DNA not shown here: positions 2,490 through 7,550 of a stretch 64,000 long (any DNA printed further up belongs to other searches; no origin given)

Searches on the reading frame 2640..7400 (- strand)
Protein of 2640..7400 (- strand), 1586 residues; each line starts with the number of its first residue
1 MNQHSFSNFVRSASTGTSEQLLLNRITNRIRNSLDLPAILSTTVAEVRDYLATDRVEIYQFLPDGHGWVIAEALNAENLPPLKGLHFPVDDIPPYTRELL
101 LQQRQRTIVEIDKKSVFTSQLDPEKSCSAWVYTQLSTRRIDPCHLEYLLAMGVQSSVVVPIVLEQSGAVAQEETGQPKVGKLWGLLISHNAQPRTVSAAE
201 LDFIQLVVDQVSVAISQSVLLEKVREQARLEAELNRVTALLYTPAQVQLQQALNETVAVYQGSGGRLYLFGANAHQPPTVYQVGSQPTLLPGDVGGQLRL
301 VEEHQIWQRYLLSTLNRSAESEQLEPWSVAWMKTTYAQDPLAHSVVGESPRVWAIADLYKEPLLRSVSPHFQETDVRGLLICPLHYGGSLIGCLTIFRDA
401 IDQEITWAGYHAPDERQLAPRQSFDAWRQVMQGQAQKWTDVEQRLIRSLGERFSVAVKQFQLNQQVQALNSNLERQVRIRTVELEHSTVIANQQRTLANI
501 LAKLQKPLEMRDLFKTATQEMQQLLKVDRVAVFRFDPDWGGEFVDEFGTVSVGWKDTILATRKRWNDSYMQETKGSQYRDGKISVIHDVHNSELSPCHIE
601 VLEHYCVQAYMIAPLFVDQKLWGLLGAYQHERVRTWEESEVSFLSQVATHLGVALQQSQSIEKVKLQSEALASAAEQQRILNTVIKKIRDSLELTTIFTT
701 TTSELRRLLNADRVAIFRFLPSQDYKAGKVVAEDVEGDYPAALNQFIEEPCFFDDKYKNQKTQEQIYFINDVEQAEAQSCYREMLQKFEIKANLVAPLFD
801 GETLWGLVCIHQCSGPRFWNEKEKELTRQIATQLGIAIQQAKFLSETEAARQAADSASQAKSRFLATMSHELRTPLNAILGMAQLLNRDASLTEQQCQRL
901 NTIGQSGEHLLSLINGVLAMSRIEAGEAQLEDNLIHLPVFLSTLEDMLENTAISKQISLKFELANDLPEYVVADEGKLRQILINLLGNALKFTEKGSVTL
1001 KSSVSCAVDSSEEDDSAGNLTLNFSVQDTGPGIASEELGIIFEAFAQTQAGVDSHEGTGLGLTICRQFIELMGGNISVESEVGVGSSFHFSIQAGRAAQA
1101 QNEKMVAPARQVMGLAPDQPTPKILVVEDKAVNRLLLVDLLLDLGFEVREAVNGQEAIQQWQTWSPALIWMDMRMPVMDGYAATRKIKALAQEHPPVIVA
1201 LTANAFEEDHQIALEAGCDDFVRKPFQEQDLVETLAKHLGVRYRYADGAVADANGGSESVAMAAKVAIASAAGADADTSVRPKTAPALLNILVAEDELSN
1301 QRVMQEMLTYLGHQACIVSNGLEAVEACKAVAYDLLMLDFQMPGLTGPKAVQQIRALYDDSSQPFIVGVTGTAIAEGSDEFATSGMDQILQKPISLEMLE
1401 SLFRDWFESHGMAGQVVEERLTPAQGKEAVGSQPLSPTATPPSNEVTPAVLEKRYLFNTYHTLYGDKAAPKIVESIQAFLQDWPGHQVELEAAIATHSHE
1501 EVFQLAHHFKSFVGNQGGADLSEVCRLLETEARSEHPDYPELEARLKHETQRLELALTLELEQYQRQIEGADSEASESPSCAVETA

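Call 61: search_protein_families(library=pfam, proteins=[window:2640-7400:-], max_evalue=0.00001)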
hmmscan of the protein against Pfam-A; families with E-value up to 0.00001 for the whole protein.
window:2640-7400:- (1586 aa): 8 families
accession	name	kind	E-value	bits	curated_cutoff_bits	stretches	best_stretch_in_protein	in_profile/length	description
PF01590.32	GAF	-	7.3e-64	214.7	22.4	3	510-655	2-133/133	GAF domain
PF00072.30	Response_reg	-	1.7e-42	144.5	30.2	2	1124-1235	1-110/111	Response regulator receiver domain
PF13185.12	GAF_2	-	2.3e-25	89.8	28.6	2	692-839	2-136/136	GAF domain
PF02518.31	HATPase_c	-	2.8e-24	86.1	26.4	1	974-1093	2-108/111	Histidine kinase-, DNA gyrase B-, and HSP90-like ATPase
PF00512.31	HisKA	-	6.6e-21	74.6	26.9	1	860-926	1-66/66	His Kinase A (phospho-acceptor) domain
PF00360.26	PHY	-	2.4e-12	47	27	1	364-457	79-178/183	Phytochrome region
PF13492.12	GAF_3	-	7e-10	39.9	27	0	608-657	81-129/129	GAF domain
PF01627.28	Hpt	-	1.8e-07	31.7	24.6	1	1476-1554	3-82/84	Hpt domain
